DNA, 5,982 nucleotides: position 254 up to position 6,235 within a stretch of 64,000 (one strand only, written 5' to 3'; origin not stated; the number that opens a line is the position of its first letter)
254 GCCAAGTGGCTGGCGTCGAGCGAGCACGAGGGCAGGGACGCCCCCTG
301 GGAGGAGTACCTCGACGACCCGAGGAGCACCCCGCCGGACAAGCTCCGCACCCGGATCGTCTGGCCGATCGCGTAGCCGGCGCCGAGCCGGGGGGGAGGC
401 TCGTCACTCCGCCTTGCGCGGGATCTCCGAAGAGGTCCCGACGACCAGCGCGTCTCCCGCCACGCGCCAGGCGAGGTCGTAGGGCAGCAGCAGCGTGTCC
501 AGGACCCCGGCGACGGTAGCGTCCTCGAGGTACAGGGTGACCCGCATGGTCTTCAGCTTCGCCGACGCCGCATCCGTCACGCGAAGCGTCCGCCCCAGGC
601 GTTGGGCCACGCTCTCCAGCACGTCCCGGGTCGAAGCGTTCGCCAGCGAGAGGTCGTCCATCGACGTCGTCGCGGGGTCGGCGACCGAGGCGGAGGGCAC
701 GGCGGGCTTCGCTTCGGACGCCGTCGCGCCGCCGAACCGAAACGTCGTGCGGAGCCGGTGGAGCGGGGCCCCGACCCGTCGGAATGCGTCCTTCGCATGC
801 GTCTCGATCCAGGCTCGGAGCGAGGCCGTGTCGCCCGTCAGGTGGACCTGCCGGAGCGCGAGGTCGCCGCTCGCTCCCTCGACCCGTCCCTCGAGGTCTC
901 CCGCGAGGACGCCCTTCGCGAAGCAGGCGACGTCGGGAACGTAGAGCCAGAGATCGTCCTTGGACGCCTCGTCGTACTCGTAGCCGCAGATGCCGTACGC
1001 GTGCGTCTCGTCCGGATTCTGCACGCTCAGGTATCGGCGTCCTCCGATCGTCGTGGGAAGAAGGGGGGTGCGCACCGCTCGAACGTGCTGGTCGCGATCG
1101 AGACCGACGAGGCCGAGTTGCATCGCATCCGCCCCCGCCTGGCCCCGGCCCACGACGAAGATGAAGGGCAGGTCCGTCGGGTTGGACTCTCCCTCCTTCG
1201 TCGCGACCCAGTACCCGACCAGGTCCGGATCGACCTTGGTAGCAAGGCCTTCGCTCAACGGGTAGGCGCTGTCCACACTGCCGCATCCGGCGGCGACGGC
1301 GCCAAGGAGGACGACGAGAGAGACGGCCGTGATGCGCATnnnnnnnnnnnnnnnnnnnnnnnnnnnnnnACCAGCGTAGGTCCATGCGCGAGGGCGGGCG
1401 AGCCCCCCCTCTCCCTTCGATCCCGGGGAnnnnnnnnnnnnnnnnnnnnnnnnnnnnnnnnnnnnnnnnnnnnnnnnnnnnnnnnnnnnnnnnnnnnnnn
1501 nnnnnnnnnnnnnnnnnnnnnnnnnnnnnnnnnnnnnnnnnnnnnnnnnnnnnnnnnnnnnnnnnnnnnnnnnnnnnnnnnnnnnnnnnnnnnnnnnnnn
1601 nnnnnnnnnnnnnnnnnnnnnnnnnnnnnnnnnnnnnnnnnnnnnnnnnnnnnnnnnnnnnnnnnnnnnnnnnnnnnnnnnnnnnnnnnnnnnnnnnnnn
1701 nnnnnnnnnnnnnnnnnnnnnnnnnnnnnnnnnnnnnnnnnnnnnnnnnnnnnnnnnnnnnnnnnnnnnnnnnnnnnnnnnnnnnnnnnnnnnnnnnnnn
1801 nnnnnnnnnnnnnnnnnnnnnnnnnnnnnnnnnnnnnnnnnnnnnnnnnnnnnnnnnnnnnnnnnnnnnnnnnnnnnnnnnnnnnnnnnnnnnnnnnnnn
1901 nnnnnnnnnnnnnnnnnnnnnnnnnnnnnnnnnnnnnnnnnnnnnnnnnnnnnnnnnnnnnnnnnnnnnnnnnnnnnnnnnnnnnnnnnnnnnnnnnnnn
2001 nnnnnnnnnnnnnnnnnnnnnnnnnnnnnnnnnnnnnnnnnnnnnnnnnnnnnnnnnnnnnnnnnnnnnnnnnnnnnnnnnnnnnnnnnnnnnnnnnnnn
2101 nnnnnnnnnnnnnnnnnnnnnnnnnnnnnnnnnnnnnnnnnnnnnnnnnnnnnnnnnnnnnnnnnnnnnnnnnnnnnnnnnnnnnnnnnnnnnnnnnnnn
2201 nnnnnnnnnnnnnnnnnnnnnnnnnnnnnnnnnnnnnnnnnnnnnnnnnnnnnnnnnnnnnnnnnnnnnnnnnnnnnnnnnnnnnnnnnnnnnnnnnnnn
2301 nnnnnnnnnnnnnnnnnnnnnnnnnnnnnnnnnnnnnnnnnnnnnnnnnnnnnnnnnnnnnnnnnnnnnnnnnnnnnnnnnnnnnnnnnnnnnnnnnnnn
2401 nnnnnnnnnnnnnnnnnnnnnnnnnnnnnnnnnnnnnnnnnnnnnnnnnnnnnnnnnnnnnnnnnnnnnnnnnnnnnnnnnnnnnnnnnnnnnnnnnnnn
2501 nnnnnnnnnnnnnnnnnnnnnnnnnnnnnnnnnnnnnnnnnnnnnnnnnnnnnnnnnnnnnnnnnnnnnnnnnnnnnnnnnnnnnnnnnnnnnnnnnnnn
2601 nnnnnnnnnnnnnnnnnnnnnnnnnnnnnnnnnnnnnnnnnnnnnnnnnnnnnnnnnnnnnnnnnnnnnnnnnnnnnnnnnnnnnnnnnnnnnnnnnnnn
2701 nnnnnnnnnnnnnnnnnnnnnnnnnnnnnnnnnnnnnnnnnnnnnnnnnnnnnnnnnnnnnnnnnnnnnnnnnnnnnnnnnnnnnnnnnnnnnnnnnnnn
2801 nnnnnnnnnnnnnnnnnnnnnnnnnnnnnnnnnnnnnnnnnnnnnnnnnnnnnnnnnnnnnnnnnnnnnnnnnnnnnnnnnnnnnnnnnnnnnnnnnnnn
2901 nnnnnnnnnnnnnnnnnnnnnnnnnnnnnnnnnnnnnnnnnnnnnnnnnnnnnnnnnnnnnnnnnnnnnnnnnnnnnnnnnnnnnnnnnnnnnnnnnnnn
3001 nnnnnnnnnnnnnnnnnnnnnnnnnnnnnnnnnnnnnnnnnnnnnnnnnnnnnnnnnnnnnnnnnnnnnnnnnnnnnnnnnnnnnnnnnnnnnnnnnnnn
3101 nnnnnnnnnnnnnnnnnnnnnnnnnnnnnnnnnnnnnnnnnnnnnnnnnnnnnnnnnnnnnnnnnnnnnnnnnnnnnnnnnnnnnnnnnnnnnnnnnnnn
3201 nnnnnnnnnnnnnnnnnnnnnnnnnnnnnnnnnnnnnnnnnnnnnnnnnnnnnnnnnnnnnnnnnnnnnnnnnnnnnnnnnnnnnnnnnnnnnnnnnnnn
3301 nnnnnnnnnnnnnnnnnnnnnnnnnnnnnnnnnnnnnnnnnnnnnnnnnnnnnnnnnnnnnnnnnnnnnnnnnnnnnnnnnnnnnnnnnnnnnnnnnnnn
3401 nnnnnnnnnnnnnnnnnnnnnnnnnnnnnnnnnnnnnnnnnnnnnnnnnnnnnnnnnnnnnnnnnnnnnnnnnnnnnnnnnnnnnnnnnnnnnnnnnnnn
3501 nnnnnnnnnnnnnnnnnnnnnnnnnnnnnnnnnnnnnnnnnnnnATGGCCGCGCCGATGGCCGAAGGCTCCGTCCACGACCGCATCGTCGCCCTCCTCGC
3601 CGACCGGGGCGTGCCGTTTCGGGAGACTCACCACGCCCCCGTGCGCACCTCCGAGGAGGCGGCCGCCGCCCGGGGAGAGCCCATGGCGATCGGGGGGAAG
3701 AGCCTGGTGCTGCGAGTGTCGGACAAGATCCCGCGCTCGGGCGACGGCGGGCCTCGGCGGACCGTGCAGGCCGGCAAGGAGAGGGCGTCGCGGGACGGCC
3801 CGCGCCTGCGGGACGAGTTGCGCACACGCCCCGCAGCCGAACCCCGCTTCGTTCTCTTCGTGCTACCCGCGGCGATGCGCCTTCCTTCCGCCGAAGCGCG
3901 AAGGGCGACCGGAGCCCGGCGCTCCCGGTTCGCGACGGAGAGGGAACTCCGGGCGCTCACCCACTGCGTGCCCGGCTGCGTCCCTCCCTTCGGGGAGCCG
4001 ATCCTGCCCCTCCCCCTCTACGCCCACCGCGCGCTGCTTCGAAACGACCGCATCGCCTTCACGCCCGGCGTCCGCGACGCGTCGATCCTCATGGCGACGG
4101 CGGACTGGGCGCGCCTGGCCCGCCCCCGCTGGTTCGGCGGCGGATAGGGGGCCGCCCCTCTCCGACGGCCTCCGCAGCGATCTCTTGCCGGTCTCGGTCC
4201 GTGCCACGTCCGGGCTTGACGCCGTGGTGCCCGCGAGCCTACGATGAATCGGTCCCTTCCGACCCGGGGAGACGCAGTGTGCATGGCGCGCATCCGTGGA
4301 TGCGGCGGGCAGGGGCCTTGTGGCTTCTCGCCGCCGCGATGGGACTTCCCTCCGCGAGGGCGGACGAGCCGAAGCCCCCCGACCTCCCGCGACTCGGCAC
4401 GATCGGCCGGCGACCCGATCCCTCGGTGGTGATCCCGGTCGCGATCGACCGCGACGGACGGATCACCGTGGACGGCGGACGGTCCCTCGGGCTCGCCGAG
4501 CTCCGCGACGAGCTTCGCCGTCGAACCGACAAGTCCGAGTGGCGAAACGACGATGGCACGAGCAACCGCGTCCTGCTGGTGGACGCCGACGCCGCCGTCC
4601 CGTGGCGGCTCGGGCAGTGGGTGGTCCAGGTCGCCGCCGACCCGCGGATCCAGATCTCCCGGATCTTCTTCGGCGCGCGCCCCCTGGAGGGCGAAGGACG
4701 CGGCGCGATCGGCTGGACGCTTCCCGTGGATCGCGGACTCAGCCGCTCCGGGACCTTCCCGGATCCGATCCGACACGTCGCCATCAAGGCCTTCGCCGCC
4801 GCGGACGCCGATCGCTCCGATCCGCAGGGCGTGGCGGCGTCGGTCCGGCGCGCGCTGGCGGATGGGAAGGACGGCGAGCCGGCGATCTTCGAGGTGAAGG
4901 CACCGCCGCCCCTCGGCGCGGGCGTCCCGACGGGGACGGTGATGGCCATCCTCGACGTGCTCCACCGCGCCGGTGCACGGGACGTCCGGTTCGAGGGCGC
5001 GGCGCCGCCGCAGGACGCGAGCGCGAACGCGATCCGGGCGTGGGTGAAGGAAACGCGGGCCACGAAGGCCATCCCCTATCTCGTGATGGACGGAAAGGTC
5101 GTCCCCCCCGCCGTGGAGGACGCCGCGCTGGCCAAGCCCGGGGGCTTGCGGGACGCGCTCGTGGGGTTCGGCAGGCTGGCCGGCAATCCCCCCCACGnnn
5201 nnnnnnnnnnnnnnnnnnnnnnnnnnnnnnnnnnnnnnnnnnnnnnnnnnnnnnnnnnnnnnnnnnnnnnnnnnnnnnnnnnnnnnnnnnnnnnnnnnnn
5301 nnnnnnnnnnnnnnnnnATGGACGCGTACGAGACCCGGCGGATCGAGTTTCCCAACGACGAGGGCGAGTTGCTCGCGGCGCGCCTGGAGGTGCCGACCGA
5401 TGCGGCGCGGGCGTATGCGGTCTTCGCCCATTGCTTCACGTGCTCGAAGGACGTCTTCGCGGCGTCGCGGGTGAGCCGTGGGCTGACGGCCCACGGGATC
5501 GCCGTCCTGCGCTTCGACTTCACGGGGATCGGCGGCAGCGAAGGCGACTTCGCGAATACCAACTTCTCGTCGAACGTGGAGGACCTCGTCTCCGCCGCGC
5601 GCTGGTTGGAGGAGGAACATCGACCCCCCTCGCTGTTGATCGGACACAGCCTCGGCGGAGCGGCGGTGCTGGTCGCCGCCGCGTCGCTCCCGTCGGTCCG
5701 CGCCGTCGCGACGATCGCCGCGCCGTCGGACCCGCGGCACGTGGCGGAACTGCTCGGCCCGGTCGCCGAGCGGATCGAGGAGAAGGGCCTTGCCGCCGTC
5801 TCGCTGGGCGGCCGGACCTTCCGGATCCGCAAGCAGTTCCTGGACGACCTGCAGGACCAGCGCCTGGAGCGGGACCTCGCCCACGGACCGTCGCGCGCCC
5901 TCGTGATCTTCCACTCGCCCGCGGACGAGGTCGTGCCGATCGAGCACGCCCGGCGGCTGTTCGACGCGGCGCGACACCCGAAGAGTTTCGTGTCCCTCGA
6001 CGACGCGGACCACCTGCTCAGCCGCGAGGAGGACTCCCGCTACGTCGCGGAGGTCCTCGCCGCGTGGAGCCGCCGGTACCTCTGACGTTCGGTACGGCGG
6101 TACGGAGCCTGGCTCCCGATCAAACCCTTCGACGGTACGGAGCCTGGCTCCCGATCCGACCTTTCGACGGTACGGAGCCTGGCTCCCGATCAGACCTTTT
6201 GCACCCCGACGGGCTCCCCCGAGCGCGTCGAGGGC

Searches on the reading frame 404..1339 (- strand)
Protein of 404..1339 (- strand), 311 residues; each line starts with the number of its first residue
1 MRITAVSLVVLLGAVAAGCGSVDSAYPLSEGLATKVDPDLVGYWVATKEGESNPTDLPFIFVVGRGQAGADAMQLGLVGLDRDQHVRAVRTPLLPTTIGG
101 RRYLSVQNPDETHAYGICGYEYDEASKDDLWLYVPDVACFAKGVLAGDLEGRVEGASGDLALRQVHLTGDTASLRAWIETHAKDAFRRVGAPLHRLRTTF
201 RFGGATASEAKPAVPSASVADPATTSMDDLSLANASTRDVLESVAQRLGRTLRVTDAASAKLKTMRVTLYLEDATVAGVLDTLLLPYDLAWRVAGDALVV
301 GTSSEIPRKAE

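Call 31: find_encoding_contigs(protein=window:404-1339:-, flank=10000, max_places=2)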
Protein window:404-1339:- (311 aa): 2 contigs read that carry it; 2 places shown.
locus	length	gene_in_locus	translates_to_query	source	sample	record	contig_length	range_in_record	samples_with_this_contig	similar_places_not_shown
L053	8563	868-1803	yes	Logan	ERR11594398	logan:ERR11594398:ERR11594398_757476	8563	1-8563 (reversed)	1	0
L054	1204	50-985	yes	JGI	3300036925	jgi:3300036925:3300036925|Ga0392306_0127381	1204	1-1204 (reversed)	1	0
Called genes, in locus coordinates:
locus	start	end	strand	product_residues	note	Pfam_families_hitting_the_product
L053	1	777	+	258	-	?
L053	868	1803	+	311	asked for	-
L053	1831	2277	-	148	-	PF06445:GyrI-like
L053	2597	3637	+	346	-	PF16396:DUF5005, PF13810:DUF4185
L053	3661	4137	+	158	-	PF12867:DinB_2 (weak)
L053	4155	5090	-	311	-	-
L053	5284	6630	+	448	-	PF22789:DUF4026_C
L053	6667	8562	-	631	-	?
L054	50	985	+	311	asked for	-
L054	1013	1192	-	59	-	PF06445:GyrI-like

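Call 56: search_protein_families(library=pfam, proteins=[window:404-1339:-], max_evalue=0.001)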
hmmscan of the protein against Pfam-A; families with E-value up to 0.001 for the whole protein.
window:404-1339:- (311 aa): 1 family
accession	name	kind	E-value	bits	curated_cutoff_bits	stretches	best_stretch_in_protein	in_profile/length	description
PF07660.19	STN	-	0.00037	20.7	28.4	0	266-302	15-51/52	Secretin and TonB N terminus short domain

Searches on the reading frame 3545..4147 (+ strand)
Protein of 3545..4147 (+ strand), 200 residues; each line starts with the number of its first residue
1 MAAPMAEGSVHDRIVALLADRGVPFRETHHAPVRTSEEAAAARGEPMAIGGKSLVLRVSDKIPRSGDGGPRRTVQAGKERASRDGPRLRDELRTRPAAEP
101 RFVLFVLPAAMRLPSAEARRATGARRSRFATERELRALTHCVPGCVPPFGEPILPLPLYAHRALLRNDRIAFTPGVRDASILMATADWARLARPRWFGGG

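Call 15: search_protein_families(library=pfam, proteins=[window:3545-4147:+], max_evalue=0.01)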
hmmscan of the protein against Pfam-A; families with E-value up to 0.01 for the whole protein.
window:3545-4147:+ (200 aa): 1 family
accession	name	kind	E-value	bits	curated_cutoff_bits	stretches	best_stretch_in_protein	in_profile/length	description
PF04073.20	tRNA_edit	-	9.7e-20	71.3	25.5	1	100-191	32-123/123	Aminoacyl-tRNA editing domain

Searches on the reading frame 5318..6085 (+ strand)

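Call 56: search_protein_families(library=pfam, proteins=[window:5318-6085:+], max_evalue=0.001)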
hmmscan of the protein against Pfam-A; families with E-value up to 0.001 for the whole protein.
window:5318-6085:+ (255 aa): 6 families
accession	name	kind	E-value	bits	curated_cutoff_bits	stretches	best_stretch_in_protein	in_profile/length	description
PF12146.15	Hydrolase_4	-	8.9e-16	58.3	27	1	31-140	4-114/239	Serine aminopeptidase, S33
PF12697.13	Abhydrolase_6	-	7.7e-15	56.6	26.3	1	35-245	2-216/217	Alpha/beta hydrolase family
PF00561.26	Abhydrolase_1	-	2.1e-09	37.9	25.8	1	35-144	4-111/245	alpha/beta hydrolase fold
PF02129.25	Peptidase_S15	-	1.9e-07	31.5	23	1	50-144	38-138/262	X-Pro dipeptidyl-peptidase (S15 family)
PF12740.14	PETase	-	1.2e-05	25.3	28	0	107-135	129-157/263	PET hydrolase-like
PF00326.27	Peptidase_S9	-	2.9e-05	24.1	22.6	0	56-136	10-97/213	Prolyl oligopeptidase family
